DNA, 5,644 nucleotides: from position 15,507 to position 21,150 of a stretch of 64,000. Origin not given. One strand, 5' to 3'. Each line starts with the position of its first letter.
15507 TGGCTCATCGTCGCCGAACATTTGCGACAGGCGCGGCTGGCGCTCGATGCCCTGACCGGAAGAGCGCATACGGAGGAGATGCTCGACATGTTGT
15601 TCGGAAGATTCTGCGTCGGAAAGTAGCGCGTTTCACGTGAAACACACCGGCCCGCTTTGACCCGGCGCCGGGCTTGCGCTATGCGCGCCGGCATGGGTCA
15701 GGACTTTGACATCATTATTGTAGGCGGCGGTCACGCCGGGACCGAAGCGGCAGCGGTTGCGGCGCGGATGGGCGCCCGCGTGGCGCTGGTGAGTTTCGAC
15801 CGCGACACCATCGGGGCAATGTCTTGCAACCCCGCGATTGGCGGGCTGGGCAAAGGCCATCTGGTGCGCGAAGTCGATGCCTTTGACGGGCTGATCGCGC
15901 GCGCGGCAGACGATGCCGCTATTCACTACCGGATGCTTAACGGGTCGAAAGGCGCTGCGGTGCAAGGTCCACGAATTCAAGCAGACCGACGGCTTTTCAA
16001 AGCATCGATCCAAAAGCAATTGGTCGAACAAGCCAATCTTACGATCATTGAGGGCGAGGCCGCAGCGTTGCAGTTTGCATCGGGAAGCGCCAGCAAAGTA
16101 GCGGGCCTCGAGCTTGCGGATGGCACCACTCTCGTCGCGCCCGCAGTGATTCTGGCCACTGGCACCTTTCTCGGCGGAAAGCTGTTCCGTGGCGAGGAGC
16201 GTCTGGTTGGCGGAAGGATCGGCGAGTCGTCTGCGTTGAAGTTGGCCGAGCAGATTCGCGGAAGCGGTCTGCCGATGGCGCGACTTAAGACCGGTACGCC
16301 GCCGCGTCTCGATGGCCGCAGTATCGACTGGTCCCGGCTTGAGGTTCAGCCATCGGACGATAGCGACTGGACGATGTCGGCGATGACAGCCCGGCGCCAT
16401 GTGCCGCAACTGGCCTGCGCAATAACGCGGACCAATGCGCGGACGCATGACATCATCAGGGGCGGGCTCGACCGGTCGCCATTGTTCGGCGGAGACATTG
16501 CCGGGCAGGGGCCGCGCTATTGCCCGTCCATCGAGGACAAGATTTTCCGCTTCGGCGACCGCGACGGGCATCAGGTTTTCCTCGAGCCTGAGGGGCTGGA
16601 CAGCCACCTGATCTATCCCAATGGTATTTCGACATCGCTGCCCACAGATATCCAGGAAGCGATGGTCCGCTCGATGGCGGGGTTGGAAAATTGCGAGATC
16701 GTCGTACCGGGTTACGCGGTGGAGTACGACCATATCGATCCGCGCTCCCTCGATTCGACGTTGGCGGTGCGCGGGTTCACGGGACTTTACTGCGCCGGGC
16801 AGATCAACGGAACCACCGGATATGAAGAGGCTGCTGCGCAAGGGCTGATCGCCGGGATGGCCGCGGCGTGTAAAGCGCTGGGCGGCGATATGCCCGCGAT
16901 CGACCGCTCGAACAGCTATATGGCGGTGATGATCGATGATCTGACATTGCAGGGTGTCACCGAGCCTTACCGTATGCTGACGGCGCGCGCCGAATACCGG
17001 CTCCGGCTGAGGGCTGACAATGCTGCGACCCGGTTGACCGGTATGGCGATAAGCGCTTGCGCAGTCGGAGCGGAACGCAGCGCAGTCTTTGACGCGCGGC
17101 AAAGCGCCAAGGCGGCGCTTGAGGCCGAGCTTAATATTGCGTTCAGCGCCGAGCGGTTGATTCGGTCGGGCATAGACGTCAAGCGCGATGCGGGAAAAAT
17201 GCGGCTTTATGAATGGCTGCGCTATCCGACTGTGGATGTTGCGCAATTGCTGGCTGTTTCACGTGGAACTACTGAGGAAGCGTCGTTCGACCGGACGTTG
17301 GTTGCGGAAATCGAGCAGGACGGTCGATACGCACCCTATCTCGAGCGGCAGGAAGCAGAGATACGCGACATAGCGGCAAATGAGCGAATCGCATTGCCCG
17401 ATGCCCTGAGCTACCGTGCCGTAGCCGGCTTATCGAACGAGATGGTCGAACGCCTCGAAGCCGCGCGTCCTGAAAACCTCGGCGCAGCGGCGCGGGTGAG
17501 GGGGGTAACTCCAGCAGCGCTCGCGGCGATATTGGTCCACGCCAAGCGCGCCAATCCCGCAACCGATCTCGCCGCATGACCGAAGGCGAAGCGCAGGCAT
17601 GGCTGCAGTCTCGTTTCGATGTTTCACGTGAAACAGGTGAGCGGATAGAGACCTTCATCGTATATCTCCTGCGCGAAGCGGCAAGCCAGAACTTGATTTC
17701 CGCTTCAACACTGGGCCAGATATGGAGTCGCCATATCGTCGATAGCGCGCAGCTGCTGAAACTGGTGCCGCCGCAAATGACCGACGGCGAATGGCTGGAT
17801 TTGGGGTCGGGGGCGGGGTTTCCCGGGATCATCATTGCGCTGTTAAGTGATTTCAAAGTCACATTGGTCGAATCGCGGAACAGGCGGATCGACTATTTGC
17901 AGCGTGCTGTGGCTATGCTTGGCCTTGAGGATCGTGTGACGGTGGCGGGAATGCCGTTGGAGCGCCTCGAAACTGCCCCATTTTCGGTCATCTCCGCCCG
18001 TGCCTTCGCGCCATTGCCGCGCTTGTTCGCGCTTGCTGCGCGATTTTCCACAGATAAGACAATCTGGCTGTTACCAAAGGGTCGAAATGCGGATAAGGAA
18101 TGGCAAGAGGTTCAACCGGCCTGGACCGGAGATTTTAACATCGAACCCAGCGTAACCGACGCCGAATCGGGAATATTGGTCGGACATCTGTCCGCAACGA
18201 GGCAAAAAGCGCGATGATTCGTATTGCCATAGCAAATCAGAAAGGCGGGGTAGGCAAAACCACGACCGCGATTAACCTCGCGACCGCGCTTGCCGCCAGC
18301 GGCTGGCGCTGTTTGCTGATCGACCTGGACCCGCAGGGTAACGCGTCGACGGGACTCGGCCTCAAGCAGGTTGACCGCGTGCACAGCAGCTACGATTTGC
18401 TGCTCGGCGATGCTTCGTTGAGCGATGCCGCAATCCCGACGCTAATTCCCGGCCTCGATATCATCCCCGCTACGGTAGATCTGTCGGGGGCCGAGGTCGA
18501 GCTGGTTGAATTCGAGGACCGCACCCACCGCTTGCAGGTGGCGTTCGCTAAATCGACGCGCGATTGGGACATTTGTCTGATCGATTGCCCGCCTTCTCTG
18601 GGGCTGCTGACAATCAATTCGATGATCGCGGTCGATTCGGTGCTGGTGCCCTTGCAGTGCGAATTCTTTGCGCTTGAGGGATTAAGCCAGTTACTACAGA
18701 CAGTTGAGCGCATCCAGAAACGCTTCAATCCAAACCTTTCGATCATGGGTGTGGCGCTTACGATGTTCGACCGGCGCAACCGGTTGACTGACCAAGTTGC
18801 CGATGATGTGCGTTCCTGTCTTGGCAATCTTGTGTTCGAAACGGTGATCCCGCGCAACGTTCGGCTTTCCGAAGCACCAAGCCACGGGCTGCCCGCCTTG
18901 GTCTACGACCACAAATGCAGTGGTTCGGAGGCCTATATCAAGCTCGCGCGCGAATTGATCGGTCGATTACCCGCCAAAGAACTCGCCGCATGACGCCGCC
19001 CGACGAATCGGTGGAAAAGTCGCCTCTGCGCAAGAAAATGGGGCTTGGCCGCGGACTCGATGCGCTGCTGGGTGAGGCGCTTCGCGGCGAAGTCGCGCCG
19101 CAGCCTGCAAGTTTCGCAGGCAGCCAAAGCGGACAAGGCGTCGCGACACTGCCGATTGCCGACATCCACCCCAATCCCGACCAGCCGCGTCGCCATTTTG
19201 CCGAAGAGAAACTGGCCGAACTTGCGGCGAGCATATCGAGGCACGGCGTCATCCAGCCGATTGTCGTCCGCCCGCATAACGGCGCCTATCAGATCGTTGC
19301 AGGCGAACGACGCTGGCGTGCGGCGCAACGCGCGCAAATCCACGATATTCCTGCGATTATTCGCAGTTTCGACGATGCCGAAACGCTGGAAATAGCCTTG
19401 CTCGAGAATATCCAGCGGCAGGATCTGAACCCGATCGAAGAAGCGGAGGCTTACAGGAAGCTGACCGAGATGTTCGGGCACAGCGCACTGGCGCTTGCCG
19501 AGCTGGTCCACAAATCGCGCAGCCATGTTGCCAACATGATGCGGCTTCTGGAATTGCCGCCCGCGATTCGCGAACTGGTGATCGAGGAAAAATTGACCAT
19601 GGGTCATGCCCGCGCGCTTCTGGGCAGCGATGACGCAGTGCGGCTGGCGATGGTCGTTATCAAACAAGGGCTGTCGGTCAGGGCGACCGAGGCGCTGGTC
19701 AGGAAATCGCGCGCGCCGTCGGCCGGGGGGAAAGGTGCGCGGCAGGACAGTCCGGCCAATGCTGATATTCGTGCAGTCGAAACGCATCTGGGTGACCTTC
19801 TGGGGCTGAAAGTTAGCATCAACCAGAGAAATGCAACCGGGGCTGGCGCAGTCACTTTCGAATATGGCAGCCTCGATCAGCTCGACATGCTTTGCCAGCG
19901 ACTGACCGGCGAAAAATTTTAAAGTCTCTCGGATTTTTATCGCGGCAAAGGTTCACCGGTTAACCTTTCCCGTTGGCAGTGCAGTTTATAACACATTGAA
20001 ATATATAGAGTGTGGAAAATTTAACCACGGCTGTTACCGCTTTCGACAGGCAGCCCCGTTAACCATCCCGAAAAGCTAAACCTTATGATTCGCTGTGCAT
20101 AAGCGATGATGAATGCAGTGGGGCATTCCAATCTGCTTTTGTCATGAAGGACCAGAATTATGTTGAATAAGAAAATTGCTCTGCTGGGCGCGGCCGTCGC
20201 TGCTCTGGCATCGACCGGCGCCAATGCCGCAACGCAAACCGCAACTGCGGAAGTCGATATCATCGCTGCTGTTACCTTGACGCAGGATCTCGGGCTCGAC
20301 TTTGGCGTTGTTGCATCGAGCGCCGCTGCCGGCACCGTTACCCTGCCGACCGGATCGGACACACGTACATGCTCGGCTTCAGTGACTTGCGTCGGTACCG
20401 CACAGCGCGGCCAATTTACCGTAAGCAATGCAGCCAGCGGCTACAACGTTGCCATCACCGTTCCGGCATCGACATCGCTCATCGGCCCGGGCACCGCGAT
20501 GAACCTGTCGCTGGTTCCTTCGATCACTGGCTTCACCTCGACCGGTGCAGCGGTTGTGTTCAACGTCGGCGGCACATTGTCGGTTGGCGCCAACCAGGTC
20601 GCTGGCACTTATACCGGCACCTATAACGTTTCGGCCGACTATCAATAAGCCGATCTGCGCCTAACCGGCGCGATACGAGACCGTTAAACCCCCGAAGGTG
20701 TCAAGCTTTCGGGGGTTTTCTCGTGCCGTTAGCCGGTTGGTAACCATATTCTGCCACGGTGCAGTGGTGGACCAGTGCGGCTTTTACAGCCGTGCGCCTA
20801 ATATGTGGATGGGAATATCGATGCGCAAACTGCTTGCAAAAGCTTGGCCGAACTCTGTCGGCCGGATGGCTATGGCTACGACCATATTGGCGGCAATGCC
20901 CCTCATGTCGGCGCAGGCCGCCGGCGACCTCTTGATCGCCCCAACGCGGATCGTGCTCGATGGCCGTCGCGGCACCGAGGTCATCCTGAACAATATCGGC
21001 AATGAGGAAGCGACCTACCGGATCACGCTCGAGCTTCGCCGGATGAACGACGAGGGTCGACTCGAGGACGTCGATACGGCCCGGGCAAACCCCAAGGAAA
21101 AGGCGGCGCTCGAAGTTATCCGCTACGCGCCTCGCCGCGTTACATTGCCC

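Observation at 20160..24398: Non-canonical chaperone-usher-like fibre system built on a DUF4402 subunit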

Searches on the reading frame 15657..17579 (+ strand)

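Call 107: search_protein_families(library=pfam, proteins=[window:15657-17579:+], max_evalue=0.00001)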
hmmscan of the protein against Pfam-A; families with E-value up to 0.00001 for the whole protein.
window:15657-17579:+ (640 aa): 5 families
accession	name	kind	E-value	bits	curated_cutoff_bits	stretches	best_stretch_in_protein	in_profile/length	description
PF01134.28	GIDA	-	3e-147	491.2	22.1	1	18-409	1-389/391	Glucose inhibited division protein A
PF13932.14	SAM_GIDA_C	-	2e-18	66.4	27.1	1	572-626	3-57/57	tRNA modifying enzyme MnmG/GidA C-terminal helical bundle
PF12831.13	FAD_oxidored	-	1.7e-08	34.6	27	1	18-169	1-145/416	FAD dependent oxidoreductase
PF21680.2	GIDA_C_1st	-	2.4e-07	31.8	24.7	1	474-566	3-96/96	tRNA modifying enzyme MnmG/GidA C-terminal helical domain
PF07992.20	Pyr_redox_2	-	2.4e-07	30.9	26.1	1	17-170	1-109/291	Pyridine nucleotide-disulphide oxidoreductase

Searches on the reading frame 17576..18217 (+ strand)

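Call 107: search_protein_families(library=pfam, proteins=[window:17576-18217:+], max_evalue=0.00001)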
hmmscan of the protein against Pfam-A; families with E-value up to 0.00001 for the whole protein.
window:17576-18217:+ (213 aa): 1 family
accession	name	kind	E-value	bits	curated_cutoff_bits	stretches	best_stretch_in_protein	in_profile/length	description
PF02527.21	GidB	-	9.2e-33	113.6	27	1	23-186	4-166/184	rRNA small subunit methyltransferase G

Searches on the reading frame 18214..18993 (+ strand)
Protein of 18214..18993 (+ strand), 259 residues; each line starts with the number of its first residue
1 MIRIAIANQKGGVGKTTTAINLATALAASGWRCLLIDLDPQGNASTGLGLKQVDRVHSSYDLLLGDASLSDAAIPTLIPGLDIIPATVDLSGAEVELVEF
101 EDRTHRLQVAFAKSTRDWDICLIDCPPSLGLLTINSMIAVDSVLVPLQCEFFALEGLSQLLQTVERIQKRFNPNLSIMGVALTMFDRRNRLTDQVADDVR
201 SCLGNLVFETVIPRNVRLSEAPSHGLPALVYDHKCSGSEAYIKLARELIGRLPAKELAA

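Call 107: search_protein_families(library=pfam, proteins=[window:18214-18993:+], max_evalue=0.00001)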
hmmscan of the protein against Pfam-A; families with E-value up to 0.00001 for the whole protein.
window:18214-18993:+ (259 aa): 7 families
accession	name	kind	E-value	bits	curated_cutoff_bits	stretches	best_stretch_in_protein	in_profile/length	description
PF13614.12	AAA_31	-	3.4e-60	203.4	27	1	4-177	4-177/177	AAA domain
PF01656.29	CbiA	-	8.7e-32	110.2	25.4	1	4-227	1-124/125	CobQ/CobB/MinD/ParA nucleotide binding domain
PF09140.17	MipZ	-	1.9e-12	47.5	20.7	1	3-41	2-40/262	ATPase MipZ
PF10609.15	ParA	-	3e-09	37.1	27.1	1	4-143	6-139/246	NUBPL iron-transfer P-loop NTPase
PF06564.18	CBP_BcsQ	-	2.3e-07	31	21.3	1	1-144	1-142/234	Cellulose biosynthesis protein BcsQ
PF00142.24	Fer4_NifH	-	7.6e-07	29.3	25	0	9-45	7-43/271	4Fe-4S iron sulfur cluster binding proteins, NifH/frxC family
PF02374.21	ArsA_ATPase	-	4e-06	26.7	24.3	0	7-45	6-44/305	Anion-transporting ATPase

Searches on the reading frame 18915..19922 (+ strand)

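Call 107: search_protein_families(library=pfam, proteins=[window:18915-19922:+], max_evalue=0.00001)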
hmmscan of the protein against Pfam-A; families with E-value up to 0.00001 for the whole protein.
window:18915-19922:+ (335 aa): 3 families
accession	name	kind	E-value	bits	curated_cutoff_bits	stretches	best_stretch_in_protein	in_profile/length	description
PF02195.25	ParB_N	-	5e-37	126.3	26.3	1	76-167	3-95/95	ParB N-terminal domain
PF17762.8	HTH_ParB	-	2.1e-30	105.3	22.6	1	169-265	1-100/102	ParB HTH domain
PF23552.2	ParB_C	-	3.7e-14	52.3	23.8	1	282-330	2-49/50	ParB dimerisation domain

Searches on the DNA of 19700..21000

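Call 100: search_rna_families(source=window, start=19700, end=21000, threshold=evalue, max_evalue=1)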
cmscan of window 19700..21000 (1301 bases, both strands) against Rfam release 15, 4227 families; matches with E-value up to 1: 1.
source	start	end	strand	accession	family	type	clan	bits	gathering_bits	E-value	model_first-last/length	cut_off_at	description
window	20590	20724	+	RF00514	His_leader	Cis-reg; leader;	-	24.3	49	0.21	1-126/126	no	Histidine operon leader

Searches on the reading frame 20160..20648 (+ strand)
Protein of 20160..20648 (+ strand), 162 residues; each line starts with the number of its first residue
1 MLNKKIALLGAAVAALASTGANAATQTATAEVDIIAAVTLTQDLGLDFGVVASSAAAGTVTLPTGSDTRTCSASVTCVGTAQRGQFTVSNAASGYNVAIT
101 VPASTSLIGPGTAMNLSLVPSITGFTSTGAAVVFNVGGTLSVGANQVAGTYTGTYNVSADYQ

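Call 3: search_protein_families(library=pfam, proteins=[window:20160-20648:+], max_evalue=1)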
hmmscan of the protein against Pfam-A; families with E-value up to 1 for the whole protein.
window:20160-20648:+ (162 aa): 1 family
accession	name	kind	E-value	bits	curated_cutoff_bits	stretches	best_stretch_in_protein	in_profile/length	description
PF14352.11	DUF4402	-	1.2e-20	75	25.2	1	39-161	2-129/129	Domain of unknown function (DUF4402)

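Call 4: search_protein_families(library=ncbifam, proteins=[window:20160-20648:+], max_evalue=1)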
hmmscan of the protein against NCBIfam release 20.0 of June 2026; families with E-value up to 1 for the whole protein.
window:20160-20648:+ (162 aa): 0 families

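Call 6: search_solved_structures(query=window:20160-20648:+, max_evalue=10, show_alignments=2)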
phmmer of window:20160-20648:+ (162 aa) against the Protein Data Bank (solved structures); distinct sequences matched with E-value up to 10: 0.

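Call 13: find_homologous_proteins(query=window:20160-20648:+, max_evalue=0.001)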
Query window:20160-20648:+ (162 aa): 318 proteins with E <= 0.001 among 2003 candidates; the best 120 are listed.
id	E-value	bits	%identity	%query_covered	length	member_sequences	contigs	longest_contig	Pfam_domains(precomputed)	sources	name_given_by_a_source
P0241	4.7e-83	294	95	100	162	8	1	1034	PF14352.12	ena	-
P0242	2.6e-77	275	90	100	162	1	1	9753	PF14352.12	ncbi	-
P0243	1.4e-76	273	89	100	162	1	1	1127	PF14352.12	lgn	-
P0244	9.5e-75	267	89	100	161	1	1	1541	PF14352.12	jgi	jgi:Mat/Ecp fimbriae major subunit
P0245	4.5e-73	262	89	81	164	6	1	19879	PF14352.12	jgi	jgi:Mat/Ecp fimbriae major subunit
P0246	1.2e-72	260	85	100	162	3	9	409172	PF14352.12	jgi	jgi:Mat/Ecp fimbriae major subunit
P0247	2.2e-71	256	86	100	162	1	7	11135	PF14352.12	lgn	-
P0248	3.2e-71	256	87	81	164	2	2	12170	PF14352.12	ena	-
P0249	2.0e-70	253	86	100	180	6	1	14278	PF14352.12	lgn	-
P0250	6.7e-70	252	84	100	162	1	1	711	PF14352.12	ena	-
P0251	4.5e-69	249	83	100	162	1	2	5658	PF14352.12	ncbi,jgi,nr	ncbi:MAG TPA: DUF4402 domain-containing protein [Sphingorhabdus sp.]|jgi:hypothetical protein|nr:DUF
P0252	1.0e-67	244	83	100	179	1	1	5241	PF14352.12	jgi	jgi:Mat/Ecp fimbriae major subunit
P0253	2.1e-67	243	82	100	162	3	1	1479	PF14352.12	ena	-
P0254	2.9e-66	240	81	100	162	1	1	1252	PF14352.12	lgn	-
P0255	3.1e-66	240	81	100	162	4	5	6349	PF14352.12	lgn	-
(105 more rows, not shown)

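Call 41: predict_structure(alignment_id=A3)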
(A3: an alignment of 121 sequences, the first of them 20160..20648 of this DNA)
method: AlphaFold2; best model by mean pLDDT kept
length: 162 residues; sequences in the alignment: 121
mean_pLDDT: 89.1   pTM: 0.75
mean pLDDT of the five models: 89.1, 88.8, 88.2, 86.7, 86.5
residues with pLDDT >= 90: 132; 70-90: 7; 50-70: 7; < 50: 16
segments of 3 or more residues with pLDDT < 50: 1-5, 7-17
pLDDT, mean of each block of 10 residues (from residue 1): 41 46 77 94 97 96 96 95 98 97 98 98 97 98 97 98 94
secondary structure, 60 per line:
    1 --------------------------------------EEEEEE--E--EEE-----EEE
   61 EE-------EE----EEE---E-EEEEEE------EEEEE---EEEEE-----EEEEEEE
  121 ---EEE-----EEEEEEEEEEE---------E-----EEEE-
elements in order: E39-44 E50-52 E58-62 E76-78 E84-89 E96-100 E104-108 E114-120 E124-126 E132-142 E158-161

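Call 45: fold_search(model_id=the predicted structure, library=pdb)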
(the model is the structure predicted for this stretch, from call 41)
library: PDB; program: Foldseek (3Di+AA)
matches with E <= 10: 504; with E <= 0.001: 0
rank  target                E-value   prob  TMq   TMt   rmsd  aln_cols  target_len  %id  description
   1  3dos_B                2.0e-03  1.00  0.35  0.38   8.3       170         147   16  Crystal structure of the complex of the Caf1M chaperone with the mini-fiber of two Caf1 subunits (Caf1:Caf1), carrying (released 2009-07-14)
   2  3dos_E                3.0e-03  1.00  0.46  0.49   5.3       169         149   16  Crystal structure of the complex of the Caf1M chaperone with the mini-fiber of two Caf1 subunits (Caf1:Caf1), carrying (released 2009-07-14)
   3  3dsn_E                5.6e-03  1.00  0.46  0.49   5.1       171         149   16  Crystal structure of the complex of the Caf1M chaperone with the mini-fiber of two Caf1 subunits (Caf1:Caf1), carrying (released 2009-07-14)
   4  3dsn_B                5.6e-03  0.99  0.35  0.38   8.3       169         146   16  Crystal structure of the complex of the Caf1M chaperone with the mini-fiber of two Caf1 subunits (Caf1:Caf1), carrying (released 2009-07-14)
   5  3dpb_B                6.5e-03  0.99  0.37  0.39   8.2       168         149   17  Crystal structure of the complex of the Caf1M chaperone with the mini-fiber of two Caf1 subunits (Caf1:Caf1), carrying (released 2009-07-14)
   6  4y2n_C                6.5e-03  0.99  0.36  0.39  13.9       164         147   16  Structure of CFA/I pili major subunit CfaB trimer (released 2016-08-10)
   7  4y2l_D                9.8e-03  0.99  0.36  0.38  14.2       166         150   14  Structure of CFA/I pili major subunit CfaB trimer (released 2016-08-10)
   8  1p5u_B                9.8e-03  0.97  0.32  0.34  10.2       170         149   18  X-ray structure of the ternary Caf1M:Caf1:Caf1 chaperone:subunit:subunit complex (released 2003-06-24)
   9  3dos_F                1.0e-02  1.00  0.42  0.49   4.6       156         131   15  Crystal structure of the complex of the Caf1M chaperone with the mini-fiber of two Caf1 subunits (Caf1:Caf1), carrying (released 2009-07-14)
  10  1p5v_B                1.1e-02  1.00  0.43  0.49   4.9       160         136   14  X-ray structure of the Caf1M:Caf1 chaperone:subunit preassembly complex (released 2003-06-24)
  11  1z9s_B                1.4e-02  1.00  0.41  0.44   5.9       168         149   15  Crystal Structure of the native chaperone:subunit:subunit Caf1M:Caf1:Caf1 complex (released 2005-06-21)
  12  3dsn_C                1.6e-02  0.99  0.39  0.46   4.9       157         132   14  Crystal structure of the complex of the Caf1M chaperone with the mini-fiber of two Caf1 subunits (Caf1:Caf1), carrying (released 2009-07-14)
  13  4y2l_A                1.6e-02  1.00  0.42  0.46  13.2       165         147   14  Structure of CFA/I pili major subunit CfaB trimer (released 2016-08-10)
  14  3dos_C                1.7e-02  0.99  0.39  0.44   4.8       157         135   13  Crystal structure of the complex of the Caf1M chaperone with the mini-fiber of two Caf1 subunits (Caf1:Caf1), carrying (released 2009-07-14)
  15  4y2l_B                1.9e-02  0.98  0.35  0.38  14.8       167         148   14  Structure of CFA/I pili major subunit CfaB trimer (released 2016-08-10)
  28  7zl4_B                8.8e-02  0.96  0.41  0.43  10.5       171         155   14  Cryo-EM structure of archaic chaperone-usher Csu pilus of Acinetobacter baumannii (released 2022-08-03)
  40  6fq0_B                2.7e-01  0.54  0.34  0.41   7.7       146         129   13  Crystal structure of the CsuC-CsuA/B chaperone-subunit preassembly complex of the archaic chaperone-usher Csu pili of  (released 2018-09-26)
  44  7zl4_A                3.8e-01  0.63  0.36  0.40   7.1       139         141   14  Cryo-EM structure of archaic chaperone-usher Csu pilus of Acinetobacter baumannii (released 2022-08-03)
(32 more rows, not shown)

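Call 81: search_protein_families(library=pfam, alignment_id=A8, max_evalue=5)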
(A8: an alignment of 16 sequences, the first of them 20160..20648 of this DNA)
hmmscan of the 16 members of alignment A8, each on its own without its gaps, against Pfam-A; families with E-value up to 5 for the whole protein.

A. member 1, window:20160-20648:+ (162 aa): 1 family
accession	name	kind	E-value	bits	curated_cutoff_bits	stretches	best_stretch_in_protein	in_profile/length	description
PF14352.11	DUF4402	-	1.2e-20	75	25.2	1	39-161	2-129/129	Domain of unknown function (DUF4402)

B. families by the number of members that match (of 16 scanned): 10 families
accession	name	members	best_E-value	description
PF14352.11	DUF4402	16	4.7e-27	Domain of unknown function (DUF4402)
PF20579.4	LapA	1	0.01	LapA domain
PF04193.19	PQ-loop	1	0.043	PQ loop repeat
PF04052.18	TolB_N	1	0.058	TolB amino-terminal domain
PF03422.21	CBM_6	1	0.073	Carbohydrate binding module (family 6)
PF14273.11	DUF4360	1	0.09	Domain of unknown function (DUF4360)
PF11355.13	DUF3157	1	0.11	Protein of unknown function (DUF3157)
PF25192.1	DiatomPyrShell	1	0.24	Diatom pyrenoid shell protein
PF25706.1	HCMV_UL116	1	0.77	Human cytomegalovirus UL116 protein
PF17259.7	DUF5325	1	1.2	Family of unknown function (DUF5325)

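Call 82: search_solved_structures(query=A8, max_evalue=10, show_alignments=4)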
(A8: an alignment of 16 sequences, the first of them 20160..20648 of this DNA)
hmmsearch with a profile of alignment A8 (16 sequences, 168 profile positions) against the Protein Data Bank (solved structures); distinct sequences matched with E-value up to 10: 0.
